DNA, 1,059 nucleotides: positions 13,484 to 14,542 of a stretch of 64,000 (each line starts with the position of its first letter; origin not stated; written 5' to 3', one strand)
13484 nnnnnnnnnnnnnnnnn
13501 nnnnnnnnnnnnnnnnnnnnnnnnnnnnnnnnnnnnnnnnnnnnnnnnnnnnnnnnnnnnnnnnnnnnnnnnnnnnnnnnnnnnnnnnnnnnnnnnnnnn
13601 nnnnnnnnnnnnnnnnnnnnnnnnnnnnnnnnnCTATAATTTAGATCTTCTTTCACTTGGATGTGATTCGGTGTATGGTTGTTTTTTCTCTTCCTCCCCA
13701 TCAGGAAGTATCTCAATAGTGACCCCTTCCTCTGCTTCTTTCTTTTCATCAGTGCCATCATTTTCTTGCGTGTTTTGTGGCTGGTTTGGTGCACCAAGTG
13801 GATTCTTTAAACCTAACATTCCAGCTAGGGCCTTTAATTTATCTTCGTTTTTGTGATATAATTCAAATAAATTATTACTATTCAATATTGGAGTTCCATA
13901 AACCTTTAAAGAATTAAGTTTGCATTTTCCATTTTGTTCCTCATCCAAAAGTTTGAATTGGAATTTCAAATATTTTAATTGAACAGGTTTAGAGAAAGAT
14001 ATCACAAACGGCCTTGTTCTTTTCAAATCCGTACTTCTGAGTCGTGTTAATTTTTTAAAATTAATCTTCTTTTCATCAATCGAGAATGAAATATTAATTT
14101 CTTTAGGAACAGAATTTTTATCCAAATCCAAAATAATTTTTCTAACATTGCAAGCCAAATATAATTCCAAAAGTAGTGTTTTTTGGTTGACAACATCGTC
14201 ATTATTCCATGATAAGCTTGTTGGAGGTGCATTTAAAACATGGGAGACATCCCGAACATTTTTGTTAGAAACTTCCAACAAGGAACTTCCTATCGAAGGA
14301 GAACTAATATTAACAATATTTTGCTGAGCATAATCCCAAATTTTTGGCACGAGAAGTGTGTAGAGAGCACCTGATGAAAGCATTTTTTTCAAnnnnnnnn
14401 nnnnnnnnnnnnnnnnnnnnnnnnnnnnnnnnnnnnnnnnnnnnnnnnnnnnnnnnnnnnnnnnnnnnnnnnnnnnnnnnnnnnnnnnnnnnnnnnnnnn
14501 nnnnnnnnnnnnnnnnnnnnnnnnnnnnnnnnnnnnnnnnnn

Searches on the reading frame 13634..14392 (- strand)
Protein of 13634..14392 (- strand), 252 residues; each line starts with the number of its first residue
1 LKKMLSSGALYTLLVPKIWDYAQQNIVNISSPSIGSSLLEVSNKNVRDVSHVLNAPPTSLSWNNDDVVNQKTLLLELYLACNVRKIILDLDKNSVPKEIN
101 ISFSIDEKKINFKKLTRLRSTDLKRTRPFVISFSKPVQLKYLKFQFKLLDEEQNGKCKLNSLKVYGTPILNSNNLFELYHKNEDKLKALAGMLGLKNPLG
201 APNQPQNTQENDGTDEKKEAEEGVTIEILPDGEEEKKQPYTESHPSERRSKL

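Call 69: search_protein_families(library=pfam, proteins=[window:13634-14392:-], max_evalue=0.01)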
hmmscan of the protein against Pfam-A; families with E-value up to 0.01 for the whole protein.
window:13634-14392:- (252 aa): 2 families
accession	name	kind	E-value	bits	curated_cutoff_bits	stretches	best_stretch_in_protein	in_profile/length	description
PF00754.31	F5_F8_type_C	-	0.0017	18.9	28.2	1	59-148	24-114/127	F5/8 type C domain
PF07738.19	Sad1_UNC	-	0.0018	18.8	22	1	83-167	49-131/132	Sad1 / UNC-like C-terminal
